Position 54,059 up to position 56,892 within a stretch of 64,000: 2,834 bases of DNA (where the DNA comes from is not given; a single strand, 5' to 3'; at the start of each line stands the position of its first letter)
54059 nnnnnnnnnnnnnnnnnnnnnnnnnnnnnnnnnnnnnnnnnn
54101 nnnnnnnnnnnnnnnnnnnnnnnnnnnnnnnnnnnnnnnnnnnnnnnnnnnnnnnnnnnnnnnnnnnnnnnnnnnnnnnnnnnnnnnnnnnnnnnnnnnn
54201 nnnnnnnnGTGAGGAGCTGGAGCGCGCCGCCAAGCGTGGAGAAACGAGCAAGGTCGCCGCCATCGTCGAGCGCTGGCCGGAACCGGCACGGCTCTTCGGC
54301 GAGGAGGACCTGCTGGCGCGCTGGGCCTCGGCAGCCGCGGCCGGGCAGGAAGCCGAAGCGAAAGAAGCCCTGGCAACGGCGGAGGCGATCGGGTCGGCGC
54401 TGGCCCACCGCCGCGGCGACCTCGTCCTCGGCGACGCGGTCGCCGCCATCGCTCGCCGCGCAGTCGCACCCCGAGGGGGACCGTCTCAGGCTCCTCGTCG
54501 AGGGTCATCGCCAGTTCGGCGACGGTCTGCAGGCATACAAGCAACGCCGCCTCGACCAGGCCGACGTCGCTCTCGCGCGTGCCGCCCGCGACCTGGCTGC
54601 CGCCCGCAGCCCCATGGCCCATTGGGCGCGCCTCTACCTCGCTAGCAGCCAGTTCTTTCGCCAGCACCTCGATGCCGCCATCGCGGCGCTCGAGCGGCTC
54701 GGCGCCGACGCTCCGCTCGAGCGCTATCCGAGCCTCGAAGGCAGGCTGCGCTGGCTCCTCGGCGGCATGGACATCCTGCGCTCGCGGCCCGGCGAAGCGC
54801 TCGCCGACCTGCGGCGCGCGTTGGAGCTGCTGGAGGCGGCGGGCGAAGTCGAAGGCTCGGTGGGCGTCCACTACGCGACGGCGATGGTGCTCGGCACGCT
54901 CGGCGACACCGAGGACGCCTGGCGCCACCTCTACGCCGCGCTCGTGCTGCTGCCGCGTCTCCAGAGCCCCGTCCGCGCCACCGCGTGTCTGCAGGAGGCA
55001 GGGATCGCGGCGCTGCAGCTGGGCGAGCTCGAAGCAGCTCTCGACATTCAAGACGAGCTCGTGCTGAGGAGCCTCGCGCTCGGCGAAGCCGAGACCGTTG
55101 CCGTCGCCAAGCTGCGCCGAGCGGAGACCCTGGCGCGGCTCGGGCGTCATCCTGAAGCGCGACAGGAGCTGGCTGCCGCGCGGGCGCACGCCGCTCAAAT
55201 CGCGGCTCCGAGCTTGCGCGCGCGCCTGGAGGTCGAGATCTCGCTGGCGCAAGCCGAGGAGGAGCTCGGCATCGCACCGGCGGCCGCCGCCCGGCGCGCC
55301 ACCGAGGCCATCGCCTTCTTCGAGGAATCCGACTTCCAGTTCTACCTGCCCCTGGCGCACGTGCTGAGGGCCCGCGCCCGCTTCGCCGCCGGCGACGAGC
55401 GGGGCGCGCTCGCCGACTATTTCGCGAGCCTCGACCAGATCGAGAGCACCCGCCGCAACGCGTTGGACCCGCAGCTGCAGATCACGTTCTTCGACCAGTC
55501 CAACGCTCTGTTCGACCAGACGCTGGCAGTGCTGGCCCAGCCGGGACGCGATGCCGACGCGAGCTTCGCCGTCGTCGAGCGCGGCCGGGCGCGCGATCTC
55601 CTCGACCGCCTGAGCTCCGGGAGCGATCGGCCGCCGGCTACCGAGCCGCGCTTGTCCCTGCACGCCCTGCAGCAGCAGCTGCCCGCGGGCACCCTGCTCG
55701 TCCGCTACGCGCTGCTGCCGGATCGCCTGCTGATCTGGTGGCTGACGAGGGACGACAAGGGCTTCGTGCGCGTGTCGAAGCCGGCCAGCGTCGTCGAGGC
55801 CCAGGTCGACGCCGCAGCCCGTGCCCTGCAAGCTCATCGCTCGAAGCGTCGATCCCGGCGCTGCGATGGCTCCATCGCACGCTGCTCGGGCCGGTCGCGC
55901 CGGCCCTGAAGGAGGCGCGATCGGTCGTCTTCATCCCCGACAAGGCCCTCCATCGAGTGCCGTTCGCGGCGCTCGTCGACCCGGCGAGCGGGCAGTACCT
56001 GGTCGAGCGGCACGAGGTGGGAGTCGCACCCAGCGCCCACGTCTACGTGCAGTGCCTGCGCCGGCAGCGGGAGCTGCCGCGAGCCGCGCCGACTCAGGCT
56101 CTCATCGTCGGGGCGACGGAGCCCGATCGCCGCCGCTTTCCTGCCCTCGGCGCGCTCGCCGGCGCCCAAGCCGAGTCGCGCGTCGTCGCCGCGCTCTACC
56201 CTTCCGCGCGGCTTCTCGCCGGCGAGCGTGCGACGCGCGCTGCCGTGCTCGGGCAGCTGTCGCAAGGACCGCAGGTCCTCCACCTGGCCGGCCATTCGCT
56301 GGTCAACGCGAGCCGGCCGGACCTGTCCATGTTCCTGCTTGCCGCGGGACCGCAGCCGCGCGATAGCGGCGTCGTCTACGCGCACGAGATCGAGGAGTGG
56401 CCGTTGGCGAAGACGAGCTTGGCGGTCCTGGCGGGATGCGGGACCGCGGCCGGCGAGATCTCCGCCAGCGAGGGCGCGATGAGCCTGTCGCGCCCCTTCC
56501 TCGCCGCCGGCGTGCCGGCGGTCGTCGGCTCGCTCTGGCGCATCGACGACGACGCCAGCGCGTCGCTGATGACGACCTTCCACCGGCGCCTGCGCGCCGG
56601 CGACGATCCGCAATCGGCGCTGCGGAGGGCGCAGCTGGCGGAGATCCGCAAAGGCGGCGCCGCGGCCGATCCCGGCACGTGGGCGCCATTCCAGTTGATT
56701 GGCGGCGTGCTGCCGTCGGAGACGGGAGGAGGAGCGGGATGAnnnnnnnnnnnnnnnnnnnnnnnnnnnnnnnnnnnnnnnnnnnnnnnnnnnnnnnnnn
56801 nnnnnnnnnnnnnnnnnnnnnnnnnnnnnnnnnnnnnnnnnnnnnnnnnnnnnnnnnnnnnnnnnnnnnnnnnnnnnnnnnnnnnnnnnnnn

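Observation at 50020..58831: Sigma / zf-HC2 anti-sigma-like / membrane TPR-CHAT / unknown / S8 protease: a candidate protease-gated signalling or conflict cassette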

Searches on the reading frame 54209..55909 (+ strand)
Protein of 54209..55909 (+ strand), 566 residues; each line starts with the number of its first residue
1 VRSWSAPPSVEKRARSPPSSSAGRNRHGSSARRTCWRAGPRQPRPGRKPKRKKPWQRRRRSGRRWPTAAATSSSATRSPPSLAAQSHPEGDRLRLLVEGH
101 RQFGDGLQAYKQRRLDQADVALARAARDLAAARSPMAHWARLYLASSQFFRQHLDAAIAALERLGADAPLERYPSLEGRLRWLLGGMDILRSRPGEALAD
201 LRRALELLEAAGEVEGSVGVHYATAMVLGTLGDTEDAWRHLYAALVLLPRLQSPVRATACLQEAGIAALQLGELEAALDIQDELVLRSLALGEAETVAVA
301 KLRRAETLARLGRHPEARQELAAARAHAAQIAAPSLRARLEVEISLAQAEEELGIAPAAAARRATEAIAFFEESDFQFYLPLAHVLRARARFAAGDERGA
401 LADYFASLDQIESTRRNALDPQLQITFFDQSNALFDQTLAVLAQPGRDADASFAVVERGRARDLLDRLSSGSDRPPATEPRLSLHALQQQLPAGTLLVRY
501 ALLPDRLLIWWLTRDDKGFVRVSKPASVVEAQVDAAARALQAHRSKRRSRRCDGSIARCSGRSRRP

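Call 5: search_protein_families(library=pfam, proteins=[window:54209-55909:+], max_evalue=0.01)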
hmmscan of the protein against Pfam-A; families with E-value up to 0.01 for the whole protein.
window:54209-55909:+ (566 aa): 1 family
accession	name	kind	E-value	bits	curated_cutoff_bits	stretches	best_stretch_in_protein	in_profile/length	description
PF10516.15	SHNi-TPR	-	0.0026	17.7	21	0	183-209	6-32/38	SHNi-TPR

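Call 53: search_protein_families(library=padloc, proteins=[window:54452-55840:+], max_evalue=0.01)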
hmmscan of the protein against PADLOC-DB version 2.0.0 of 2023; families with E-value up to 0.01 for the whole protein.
window:54452-55840:+ (463 aa): 0 families

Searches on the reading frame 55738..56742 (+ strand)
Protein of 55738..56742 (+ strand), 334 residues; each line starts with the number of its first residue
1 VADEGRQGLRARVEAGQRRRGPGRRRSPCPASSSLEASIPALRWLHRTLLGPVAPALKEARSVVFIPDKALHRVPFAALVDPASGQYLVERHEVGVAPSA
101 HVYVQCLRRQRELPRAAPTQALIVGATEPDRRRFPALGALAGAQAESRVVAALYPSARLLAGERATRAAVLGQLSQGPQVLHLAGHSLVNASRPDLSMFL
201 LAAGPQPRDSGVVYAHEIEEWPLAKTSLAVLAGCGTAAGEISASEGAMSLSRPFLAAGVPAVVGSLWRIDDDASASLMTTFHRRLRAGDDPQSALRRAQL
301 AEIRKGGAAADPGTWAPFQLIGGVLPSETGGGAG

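Call 5: search_protein_families(library=pfam, proteins=[window:55738-56742:+], max_evalue=0.01)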
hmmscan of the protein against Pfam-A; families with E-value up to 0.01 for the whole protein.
window:55738-56742:+ (334 aa): 2 families
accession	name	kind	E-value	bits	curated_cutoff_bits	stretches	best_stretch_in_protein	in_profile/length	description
PF12770.12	CHAT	-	1e-61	209.4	24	1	41-322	3-288/289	CHAT domain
PF03568.22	Peptidase_C50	-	0.0025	17.5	27.8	0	215-271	338-392/395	Peptidase family C50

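Call 22: find_related_loci(query=A3, collection=genome_contigs, flank=10000)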
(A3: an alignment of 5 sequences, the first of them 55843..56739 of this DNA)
Query A3 (299 aa) in genome_contigs; peptide patterns used: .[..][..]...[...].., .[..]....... (x = any residue, [..] = any of these).
240 stretches matched a pattern; 88 encode a relative of the query (tblastn E <= 1e-3); the best 80 are kept; 80 distinct loci.
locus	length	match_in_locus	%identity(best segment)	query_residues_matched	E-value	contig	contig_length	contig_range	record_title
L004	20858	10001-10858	49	3-288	2e-79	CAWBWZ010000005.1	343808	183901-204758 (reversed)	MAG: uncultured Acidobacteriota bacterium isolate MFD07386.bin.2.49 genome assembly, contig: contig_23498, whole genome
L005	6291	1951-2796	44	10-289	4e-68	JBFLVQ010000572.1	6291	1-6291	MAG: Acidobacteriota bacterium isolate MAG010 MAG010_572, whole genome shotgun sequence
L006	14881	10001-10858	42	10-299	1e-65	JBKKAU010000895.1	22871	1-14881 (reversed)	MAG: Thermoanaerobaculia bacterium isolate swi_bin.312 S1Ck127_3635611_flag_1_multi_10.0000_len_22871, whole genome shot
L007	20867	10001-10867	36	10-292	7e-65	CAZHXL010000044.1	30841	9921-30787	MAG TPA_asm: uncultured Clostridia bacterium isolate SRP178908_co1_55 genome assembly, contig: NODE_838_length_30841_cov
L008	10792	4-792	42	26-287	3e-64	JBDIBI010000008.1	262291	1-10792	MAG: Blastocatellia bacterium isolate AS-MICRO-OLR.206 NODE_65_length_262291_cov_38.953744, whole genome shotgun sequenc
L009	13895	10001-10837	43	10-288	5e-63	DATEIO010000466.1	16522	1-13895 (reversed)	MAG TPA_asm: Thermoanaerobaculia bacterium isolate SMAG_U8840 k141_85377, whole genome shotgun sequence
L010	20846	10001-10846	43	10-291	6e-61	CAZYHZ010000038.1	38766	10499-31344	MAG TPA_asm: uncultured Acidobacteriota bacterium isolate binchicken_co185_43 genome assembly, contig: NODE_1311_length_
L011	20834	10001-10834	43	10-288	1e-60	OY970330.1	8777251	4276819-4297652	MAG: Thermoanaerobaculaceae bacterium isolate MFD05537.bin.c.1 genome assembly, chromosome: 1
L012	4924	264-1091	44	13-288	2e-60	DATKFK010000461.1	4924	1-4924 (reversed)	MAG TPA_asm: Thermoanaerobaculia bacterium isolate SMAG_U14523 k141_2154864, whole genome shotgun sequence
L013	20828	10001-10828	48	10-289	3e-60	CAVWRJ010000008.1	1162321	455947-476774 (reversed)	MAG: uncultured Acidobacteriota bacterium isolate MFD01213.bin.1.234 genome assembly, contig: contig_2196, whole genome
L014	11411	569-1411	43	10-292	4e-60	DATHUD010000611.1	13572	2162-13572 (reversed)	MAG TPA_asm: Thermoanaerobaculia bacterium isolate SMAG_U16097 k141_119930, whole genome shotgun sequence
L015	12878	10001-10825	44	10-287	5e-60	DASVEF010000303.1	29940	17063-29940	MAG TPA_asm: Thermoanaerobaculia bacterium isolate SMAG_U2053 k141_734124, whole genome shotgun sequence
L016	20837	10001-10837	42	10-287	8e-60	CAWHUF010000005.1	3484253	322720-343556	MAG: uncultured Acidobacteriota bacterium isolate MFD03066.bin.1.255 genome assembly, contig: contig_19633, whole genome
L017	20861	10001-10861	43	10-296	2e-59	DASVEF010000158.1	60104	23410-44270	MAG TPA_asm: Thermoanaerobaculia bacterium isolate SMAG_U2053 k141_660078, whole genome shotgun sequence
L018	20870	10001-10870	43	6-299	1e-59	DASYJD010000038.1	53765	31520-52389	MAG TPA_asm: Thermoanaerobaculia bacterium isolate SMAG_U4286 k141_386782, whole genome shotgun sequence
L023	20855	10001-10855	42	6-288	2e-57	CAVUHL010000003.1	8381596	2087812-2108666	MAG: uncultured Holophagales bacterium isolate MFD01916.bin.1.17 genome assembly, contig: contig_1998, whole genome shot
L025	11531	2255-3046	40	28-289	4e-57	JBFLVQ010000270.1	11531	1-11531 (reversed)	MAG: Acidobacteriota bacterium isolate MAG010 MAG010_270, whole genome shotgun sequence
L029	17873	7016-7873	42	10-297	9e-56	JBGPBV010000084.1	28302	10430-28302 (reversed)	MAG: Vicinamibacteria bacterium isolate OBJ_0618_050_8 k141_2801936_length_28302_cov_36.2388, whole genome shotgun seque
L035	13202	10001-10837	43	10-289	6e-55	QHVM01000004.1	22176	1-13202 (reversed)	MAG: Acidobacteria bacterium isolate AA32 14_1009_16_40cm_scaffold_5032_curated, whole genome shotgun sequence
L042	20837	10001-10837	44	10-292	3e-52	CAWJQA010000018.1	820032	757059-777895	MAG: uncultured Holophagales bacterium isolate MFD02979.bin.2.191 genome assembly, contig: contig_70670, whole genome sh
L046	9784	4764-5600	45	10-287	4e-51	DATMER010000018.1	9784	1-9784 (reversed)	MAG TPA_asm: Thermoanaerobaculia bacterium isolate SMAG_U13441 k141_3107762, whole genome shotgun sequence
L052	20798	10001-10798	40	27-292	3e-49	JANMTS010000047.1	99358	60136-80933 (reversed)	MAG: Holophagales bacterium isolate SOY_29_metabat_132 SOY_29_k141_1816478, whole genome shotgun sequence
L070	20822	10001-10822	37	16-289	2e-37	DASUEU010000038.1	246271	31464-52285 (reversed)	MAG TPA_asm: Thermoanaerobaculia bacterium isolate SMAG_U1361 k141_960988, whole genome shotgun sequence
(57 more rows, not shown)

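Call 53: search_protein_families(library=padloc, proteins=[window:55843-56742:+], max_evalue=0.01)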
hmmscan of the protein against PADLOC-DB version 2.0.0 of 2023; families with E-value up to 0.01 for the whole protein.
window:55843-56742:+ (299 aa): 1 family
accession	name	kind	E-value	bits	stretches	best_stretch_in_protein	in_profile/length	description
PDLC03832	BovA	-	4.8e-05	20.6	1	144-265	548-664/711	-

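Call 87: search_protein_families(library=pfam, proteins=[L009:11633-13894:+, L016:11790-13004:+, L023:11849-13846:+, L042:11646-13388:+, L046:6678-8180:+, L052:11781-13766:+, L070:11830-13170:+, L035:11727-12644:+, L029:8439-9581:+, L025:4545-6002:+], max_evalue=0.001)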
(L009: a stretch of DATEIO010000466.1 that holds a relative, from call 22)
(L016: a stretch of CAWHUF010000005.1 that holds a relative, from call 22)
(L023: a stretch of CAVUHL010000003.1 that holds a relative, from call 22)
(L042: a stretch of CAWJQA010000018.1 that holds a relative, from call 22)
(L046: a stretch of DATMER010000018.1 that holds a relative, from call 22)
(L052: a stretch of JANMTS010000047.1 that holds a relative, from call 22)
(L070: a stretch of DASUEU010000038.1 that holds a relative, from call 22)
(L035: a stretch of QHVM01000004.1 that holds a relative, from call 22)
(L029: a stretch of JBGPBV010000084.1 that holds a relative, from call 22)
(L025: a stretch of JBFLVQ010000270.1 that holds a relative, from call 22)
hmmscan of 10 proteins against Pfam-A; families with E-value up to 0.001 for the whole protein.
L009:11633-13894:+ (754 aa): 0 families

L016:11790-13004:+ (405 aa): 1 family
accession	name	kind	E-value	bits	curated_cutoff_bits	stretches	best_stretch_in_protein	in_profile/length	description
PF13529.12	Peptidase_C39_2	-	9.7e-08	33.1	24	1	247-352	6-132/143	Peptidase_C39 like family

L023:11849-13846:+ (666 aa): 0 families

L042:11646-13388:+ (581 aa): 1 family
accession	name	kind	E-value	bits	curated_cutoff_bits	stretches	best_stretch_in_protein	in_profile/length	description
PF19872.4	DUF6345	-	3.3e-23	82.8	26.9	1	92-283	3-205/221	Family of unknown function (DUF6345)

L046:6678-8180:+ (501 aa): 5 families
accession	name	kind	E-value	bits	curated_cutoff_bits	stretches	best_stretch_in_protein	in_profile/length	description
PF03796.21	DnaB_C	-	2.6e-102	342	27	1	234-489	1-255/255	DnaB-like helicase C terminal domain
PF00772.26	DnaB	-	5e-28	97.6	23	1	61-162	2-103/103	DnaB-like helicase N terminal domain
PF13481.12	AAA_25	-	1.6e-18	67.5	27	1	249-412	30-191/195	AAA domain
PF06745.19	ATPase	-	5.5e-05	23.1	26.6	1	235-297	1-64/231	KaiC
PF20720.3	nSTAND3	-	0.00047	20.3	27.2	0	242-290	7-55/155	Novel STAND NTPase 3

L052:11781-13766:+ (662 aa): 0 families

L070:11830-13170:+ (447 aa): 1 family
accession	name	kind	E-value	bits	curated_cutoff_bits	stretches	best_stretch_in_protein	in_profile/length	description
PF13688.12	Reprolysin_5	-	0.00016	22.4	27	1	263-379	24-161/196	Metallo-peptidase family M12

L035:11727-12644:+ (306 aa): 0 families

L029:8439-9581:+ (381 aa): 1 family
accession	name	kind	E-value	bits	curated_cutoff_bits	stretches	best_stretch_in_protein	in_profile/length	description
PF13529.12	Peptidase_C39_2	-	2.1e-08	35.3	24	1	190-334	12-143/143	Peptidase_C39 like family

L025:4545-6002:+ (486 aa): 0 families
